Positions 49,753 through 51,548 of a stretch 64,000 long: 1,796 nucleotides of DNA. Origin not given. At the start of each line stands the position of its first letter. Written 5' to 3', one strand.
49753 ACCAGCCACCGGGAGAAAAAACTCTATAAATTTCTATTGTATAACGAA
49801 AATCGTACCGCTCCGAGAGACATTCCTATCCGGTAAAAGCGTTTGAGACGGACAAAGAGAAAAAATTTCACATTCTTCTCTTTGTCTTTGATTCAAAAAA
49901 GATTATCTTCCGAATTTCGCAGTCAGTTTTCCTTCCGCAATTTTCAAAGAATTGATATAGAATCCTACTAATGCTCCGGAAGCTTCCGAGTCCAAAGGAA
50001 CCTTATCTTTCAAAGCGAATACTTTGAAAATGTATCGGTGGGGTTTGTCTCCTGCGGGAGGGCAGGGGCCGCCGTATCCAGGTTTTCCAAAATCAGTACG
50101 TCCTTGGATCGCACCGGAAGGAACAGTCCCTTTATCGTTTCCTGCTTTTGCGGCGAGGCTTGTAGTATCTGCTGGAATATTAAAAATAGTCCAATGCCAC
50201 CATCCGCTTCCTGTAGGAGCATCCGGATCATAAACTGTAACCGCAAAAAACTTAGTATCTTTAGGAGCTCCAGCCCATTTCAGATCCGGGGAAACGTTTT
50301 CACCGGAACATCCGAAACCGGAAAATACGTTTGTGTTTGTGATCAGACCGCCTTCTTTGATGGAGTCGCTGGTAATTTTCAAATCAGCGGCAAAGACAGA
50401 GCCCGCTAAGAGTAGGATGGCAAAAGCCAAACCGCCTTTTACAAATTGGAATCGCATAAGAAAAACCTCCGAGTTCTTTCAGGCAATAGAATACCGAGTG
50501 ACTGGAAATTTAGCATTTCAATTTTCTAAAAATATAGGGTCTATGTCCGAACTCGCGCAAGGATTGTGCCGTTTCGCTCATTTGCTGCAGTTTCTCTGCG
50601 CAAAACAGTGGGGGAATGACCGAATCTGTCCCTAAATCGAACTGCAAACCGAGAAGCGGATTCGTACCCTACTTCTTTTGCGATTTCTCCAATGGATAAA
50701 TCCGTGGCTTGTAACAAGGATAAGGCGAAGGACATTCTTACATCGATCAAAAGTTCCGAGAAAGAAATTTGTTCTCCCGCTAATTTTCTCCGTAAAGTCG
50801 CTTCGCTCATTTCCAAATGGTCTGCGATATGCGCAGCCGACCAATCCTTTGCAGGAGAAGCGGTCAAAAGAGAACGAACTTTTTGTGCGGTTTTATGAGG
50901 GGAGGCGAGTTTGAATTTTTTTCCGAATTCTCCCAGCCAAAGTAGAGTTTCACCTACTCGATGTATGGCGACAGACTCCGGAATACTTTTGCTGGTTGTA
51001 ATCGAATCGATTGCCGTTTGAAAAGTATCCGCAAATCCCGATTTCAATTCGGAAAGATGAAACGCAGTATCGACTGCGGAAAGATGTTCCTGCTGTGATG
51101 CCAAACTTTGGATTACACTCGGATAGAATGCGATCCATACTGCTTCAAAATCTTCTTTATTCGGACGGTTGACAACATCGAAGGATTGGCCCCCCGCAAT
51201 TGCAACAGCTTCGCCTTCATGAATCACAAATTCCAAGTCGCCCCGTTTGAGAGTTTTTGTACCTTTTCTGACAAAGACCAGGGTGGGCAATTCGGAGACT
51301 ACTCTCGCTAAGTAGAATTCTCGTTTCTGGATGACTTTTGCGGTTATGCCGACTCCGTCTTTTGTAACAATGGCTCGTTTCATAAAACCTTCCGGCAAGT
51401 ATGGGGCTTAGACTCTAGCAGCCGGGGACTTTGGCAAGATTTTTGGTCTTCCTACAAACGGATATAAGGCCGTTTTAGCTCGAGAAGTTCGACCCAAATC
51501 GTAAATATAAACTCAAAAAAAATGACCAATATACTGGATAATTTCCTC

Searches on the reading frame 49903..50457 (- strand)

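Call 11: search_protein_families(library=ncbifam, proteins=[window:49903-50457:-])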
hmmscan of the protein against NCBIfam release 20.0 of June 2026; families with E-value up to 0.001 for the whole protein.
window:49903-50457:- (184 aa): 3 families
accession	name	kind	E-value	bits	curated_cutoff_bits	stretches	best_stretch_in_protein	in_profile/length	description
NF007330.0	PRK09818.1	equivalog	3.6e-73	245.4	277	1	13-183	9-181/183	kinase inhibitor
NF007609.0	PRK10257.1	equivalog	4.9e-57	192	226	1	26-182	1-157/158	kinase inhibitor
TIGR00481.1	TIGR00481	subfamily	1.6e-44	151.2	57.75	1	43-180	1-140/142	YbhB/YbcL family Raf kinase inhibitor-like protein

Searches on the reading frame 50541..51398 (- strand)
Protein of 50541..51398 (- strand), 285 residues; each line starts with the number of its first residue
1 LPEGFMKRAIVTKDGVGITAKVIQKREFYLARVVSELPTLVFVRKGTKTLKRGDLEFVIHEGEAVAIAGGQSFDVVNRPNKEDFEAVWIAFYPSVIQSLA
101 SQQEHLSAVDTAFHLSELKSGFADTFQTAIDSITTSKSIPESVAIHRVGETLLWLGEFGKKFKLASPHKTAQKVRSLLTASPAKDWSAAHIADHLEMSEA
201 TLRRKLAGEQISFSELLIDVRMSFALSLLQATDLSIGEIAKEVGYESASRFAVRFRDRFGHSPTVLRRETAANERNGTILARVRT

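Call 11: search_protein_families(library=ncbifam, proteins=[window:50541-51398:-])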
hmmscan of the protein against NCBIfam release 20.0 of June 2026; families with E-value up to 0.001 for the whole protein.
window:50541-51398:- (285 aa): 25 families
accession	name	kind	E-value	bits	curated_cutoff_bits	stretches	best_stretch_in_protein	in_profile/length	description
NF049968.1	QhpR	equivalog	1.1e-22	80.5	250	1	167-267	183-284/284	AraC-like transcriptional regulator QhpR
NF011732.0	PRK15185.1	equivalog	2.9e-18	66.2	354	1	171-265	208-302/309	transcriptional regulator HilD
NF007432.1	PRK09978.1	equivalog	6.7e-18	64.8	500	1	174-283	147-256/274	DNA-binding transcriptional regulator GadX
NF007407.0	PRK09940.1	equivalog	9.2e-17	61.4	348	1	171-277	136-241/253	transcriptional regulator YdeO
NF011618.0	PRK15044.1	equivalog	3.5e-15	56.1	423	1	168-267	191-290/295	invasion transcriptional regulator HilC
NF011733.0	PRK15186.1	equivalog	1.1e-14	54.6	403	1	162-264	174-276/291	AraC family transcriptional regulator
NF007860.0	PRK10572.1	equivalog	2.4e-13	49.6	208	1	44-272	56-287/292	arabinose operon transcriptional regulator AraC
NF006902.0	PRK09393.1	equivalog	8.2e-11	41.6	425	1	171-273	222-325/327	transcriptional regulator FtrA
NF050186.1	TransRegGliRPseudo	equivalog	2.4e-09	37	570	1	189-269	256-336/338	AraC family transcriptional regulator GliR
NF053784.1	TranRegCyprAlk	equivalog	3.2e-09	36.6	500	1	168-268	235-335/336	transcriptional regulator CypR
NF047788.1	TransRegPocR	equivalog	1.3e-07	31.2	500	1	209-273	230-294/296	transcriptional regulator PocR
NF010025.2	PRK13500.1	equivalog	4.4e-07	29.7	525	1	172-270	179-278/282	HTH-type transcriptional activator RhaR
NF047455.1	TF_Staph_AryK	equivalog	5e-07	28.4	850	1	183-275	171-264/759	transcriptional regulator AryK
NF041686.2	ant_diox_reg_AndR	equivalog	5.4e-07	29.5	350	1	41-264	83-315/321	anthranilate 1,2-dioxygenase regulatory protein AndR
NF040475.1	chlor_reg_RclR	equivalog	5.7e-07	29.1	400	1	176-270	184-279/284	reactive chlorine-specific transcriptional regulator RclR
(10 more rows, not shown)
